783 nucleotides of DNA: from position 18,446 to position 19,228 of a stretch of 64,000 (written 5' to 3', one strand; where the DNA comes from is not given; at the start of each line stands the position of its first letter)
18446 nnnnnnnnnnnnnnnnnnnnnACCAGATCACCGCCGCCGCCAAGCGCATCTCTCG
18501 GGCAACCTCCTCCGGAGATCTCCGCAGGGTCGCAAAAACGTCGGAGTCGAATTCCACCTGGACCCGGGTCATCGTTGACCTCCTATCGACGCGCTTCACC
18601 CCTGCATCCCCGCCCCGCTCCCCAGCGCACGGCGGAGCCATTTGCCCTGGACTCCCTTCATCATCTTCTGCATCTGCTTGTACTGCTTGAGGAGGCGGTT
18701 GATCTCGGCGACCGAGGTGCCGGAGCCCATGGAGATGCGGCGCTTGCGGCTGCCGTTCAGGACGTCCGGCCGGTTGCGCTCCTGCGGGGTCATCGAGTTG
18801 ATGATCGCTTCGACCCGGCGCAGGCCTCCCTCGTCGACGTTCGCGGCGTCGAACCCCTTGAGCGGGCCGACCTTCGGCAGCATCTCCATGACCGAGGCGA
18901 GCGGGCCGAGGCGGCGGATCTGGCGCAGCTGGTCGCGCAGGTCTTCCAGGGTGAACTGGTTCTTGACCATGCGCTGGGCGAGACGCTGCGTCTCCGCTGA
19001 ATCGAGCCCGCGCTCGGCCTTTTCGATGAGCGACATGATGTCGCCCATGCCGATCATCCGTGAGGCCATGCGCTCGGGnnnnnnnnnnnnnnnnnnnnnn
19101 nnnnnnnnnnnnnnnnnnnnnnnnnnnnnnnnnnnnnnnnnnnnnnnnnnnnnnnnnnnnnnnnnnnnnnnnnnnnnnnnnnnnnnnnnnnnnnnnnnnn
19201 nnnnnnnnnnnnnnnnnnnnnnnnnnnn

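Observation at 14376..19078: ~450-bp diverged duplication of the ffh 3' end brackets a ~3.7-kb low-G+C islet (integration scar without an integrase)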

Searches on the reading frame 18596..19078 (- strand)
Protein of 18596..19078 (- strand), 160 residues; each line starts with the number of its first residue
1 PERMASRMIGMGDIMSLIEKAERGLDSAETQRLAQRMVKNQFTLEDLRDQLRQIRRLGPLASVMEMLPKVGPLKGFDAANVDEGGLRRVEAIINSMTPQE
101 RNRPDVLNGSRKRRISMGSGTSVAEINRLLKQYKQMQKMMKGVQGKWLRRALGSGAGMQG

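Call 38: find_related_loci(query=window:18599-19078:-, collection=viral_contigs, flank=8000)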
Query window:18599-19078:- (160 aa) in viral_contigs; peptide patterns used: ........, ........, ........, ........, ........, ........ (x = any residue, [..] = any of these).
21 stretches matched a pattern, but none encodes a relative of the query by tblastn (E <= 1e-3).

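Call 39: search_dna_similar(query=window:18596-19078:-, collection=plasmids, mode=protein, max_rows=15)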
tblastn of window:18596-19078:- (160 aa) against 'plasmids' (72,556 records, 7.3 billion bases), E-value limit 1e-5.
Records with a match: 58; places in all: 58; records where one place covers at least 80% of the query: 58.
Best place of each record, by identity: <60% 58.
By first word of the organism name: Paracoccus 5; Acinetobacter 5; Escherichia 4; Sinorhizobium 4; Klebsiella 3; Pasteurella 3; Bacillus 2; Listeria 2; Salmonella 2; Proteus 2; and 25 more.
By predicted mobility (MOB-suite, as given by PLSDB): non-mobilizable 48; mobilizable 6; conjugative 4.
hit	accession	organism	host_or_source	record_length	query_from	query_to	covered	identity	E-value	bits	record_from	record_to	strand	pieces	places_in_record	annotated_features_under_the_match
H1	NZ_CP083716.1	Bacillus velezensis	cell culture,Meju, fermented soybean ...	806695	1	130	81%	51.5%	9e-31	123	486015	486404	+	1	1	ffh: signal recognition particle protein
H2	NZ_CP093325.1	Bacillus sp. N5-665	whole organism,peat soil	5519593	1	130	81%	51.5%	3e-29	119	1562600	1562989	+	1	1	none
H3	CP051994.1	Staphylococcus aureus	Homo sapiens,respiratory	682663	1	130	81%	50.8%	1e-31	125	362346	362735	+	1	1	ffh: signal recognition particle protein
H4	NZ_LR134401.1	Listeria monocytogenes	Homo sapiens,Vein blood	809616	1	130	81%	48.5%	7e-30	120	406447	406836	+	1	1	ffh: signal recognition particle protein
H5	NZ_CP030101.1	Listeria monocytogenes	Environment,water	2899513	1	130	81%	48.5%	7e-30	120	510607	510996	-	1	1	none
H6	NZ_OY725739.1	Monoglobus pectinilyticus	-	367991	1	130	81%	47.7%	1e-26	111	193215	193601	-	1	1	ffh: signal recognition particle protein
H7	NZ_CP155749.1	Sphingomonas parapaucimobilis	Chinese cabbage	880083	1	130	81%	47.4%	6e-20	92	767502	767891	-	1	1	ffh: signal recognition particle protein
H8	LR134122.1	Klebsiella aerogenes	not available: to be reported later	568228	1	130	81%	47.3%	2e-23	102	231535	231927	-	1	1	ffh: Signal recognition particle, subunit Ffh SRP54 (TC 3.A.5.1.1)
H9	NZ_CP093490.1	Klebsiella pneumoniae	Homo sapiens,Isolated from blood of a ...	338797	1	130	81%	47.3%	2e-23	102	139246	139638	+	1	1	ffh: signal recognition particle protein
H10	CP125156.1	Klebsiella pneumoniae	-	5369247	1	130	81%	47.3%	2e-23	102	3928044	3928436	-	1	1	ffh: signal recognition particle protein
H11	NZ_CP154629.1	Acetoanaerobium noterae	cell culture,Sludge of a digestion ...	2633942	1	130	81%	46.9%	2e-30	122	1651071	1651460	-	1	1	none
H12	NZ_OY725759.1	Parabacteroides distasonis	-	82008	1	130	81%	46.9%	2e-29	119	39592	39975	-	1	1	ffh: signal recognition particle protein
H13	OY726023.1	Phocaeicola massiliensis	-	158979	1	130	81%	46.9%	5e-29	118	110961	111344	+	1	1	record has no annotation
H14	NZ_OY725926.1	Bacteroides finegoldii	-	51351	1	130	81%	46.9%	6e-29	118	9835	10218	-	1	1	ffh: signal recognition particle protein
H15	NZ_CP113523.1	Pasteurella multocida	rabbit,mixed culture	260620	1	130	81%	46.6%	4e-24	104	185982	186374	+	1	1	ffh: signal recognition particle protein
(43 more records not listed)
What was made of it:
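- Tried and rejected: The plasmid hits are full-length ffh genes on chromosome-like records (call 39).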

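Call 40: search_dna_similar(query=window:18596-19078:-, collection=phages, mode=protein, max_rows=10)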
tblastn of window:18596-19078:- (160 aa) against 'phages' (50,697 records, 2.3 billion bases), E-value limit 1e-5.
Records with a match: 19; places in all: 19; records where one place covers at least 80% of the query: 17.
Best place of each record, by identity: <60% 19.
By first word of the organism name: Bacteriophage 7; Listeria 5; Staphylococcus 2; Acinetobacter 2; Escherichia 1; Salmonella 1; Enterococcus 1.
By host as written in the record: - 9; Listeria monocytogenes 5; Staphylococcus aureus 2; Escherichia coli 1; Homo sapiens 1; Enterococcus faecalis 1.
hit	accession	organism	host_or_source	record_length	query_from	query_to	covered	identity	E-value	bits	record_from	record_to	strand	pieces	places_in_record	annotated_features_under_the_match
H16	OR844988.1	Staphylococcus phage SA 1306 Kay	Staphylococcus aureus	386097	1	130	81%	50.8%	3e-32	125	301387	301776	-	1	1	record has no annotation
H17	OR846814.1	Listeria phage LM 4-11-1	Listeria monocytogenes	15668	1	130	81%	48.5%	2e-30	120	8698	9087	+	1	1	record has no annotation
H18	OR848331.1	Listeria phage LM 4-14-1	Listeria monocytogenes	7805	1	130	81%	48.5%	2e-30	120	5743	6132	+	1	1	record has no annotation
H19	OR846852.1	Listeria phage LM 4-11-1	Listeria monocytogenes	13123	1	130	81%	48.5%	2e-30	120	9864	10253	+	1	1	record has no annotation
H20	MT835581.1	Bacteriophage sp.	human fecal samples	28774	1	130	81%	47.7%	2e-26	109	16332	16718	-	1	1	record has no annotation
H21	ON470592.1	Escherichia phage vB_EcoM-613R3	Escherichia coli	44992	1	130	81%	46.6%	2e-23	100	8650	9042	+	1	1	signal recognition particle protein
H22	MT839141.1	Bacteriophage sp.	human fecal samples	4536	1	130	81%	46.2%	2e-27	112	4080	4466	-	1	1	record has no annotation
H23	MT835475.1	Bacteriophage sp.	human fecal samples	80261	1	130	81%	45.8%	1e-25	107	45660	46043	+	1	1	record has no annotation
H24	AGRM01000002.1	Salmonella enterica subsp. houtenae str. ATCC BAA-1581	Homo sapiens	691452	1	130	81%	45.8%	1e-23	101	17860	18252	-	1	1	signal recognition particle protein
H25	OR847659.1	Listeria phage LM 4-11-1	Listeria monocytogenes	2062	1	130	81%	45.4%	4e-28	114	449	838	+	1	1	record has no annotation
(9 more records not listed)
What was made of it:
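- No element with an ffh-tail attP exists in IMG/VR, plasmids or phages (calls 38-40).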

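Call 43: get_annotated_region(hit=H21, flank=5000)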
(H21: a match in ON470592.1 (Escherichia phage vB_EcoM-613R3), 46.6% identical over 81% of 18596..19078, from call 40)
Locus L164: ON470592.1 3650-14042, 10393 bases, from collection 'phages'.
description: Escherichia phage vB_EcoM-613R3, partial genome.
organism: Escherichia phage vB_EcoM-613R3 (NCBI taxid 2946085)
taxonomy: Viruses; Duplodnaviria; Heunggongvirae; Uroviricota; Caudoviricetes; Peduoviridae
host: Escherichia coli; source: -; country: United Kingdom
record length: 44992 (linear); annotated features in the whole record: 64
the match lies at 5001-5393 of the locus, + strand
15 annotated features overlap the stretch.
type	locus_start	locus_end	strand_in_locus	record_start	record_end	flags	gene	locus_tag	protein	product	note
CDS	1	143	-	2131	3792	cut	-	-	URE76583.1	DNA repair protein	DNA repair protein RecN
CDS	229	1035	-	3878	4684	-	-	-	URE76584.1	NAD kinase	-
CDS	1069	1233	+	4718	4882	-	-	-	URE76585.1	putative cytoplasmic protein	-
CDS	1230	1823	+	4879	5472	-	-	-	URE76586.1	heat shock protein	Heat shock protein GrpE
CDS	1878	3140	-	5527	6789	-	-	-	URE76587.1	putative membrane protein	putative membrane protein YfjD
CDS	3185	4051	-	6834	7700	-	-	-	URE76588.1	inner membrane protein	Inner membrane protein YpjD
CDS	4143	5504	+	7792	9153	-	-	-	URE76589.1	signal recognition particle protein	signal recognition particle protein Ffh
CDS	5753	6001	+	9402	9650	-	-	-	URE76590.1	SSU ribosomal protein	SSU ribosomal protein S16p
CDS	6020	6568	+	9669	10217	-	-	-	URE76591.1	16S rRNA processing protein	16S rRNA processing protein RimM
CDS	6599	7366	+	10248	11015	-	-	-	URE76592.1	tRNA (guanine(37)-N(1))-methyltransferase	-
CDS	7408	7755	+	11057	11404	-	-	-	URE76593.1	LSU ribosomal protein L19p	-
CDS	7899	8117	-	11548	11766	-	-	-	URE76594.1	protein Ogr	-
CDS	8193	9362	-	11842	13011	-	-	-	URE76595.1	tail formation protein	tail formation protein GpD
CDS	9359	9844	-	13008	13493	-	-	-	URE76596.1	tail protein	tail protein GpU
CDS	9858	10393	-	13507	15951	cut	-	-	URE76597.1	tail length tape-measure protein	tail length tape-measure protein GpT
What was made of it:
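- (3) No ffh-tail surrogate in IMG/VR, plasmids or phages (calls 38-40, 43).
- Tried and rejected: It is a P2-like prophage record that includes the whole host ffh-rpsP-rimM-trmD-rplS operon, so it is not an attP (call 43).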
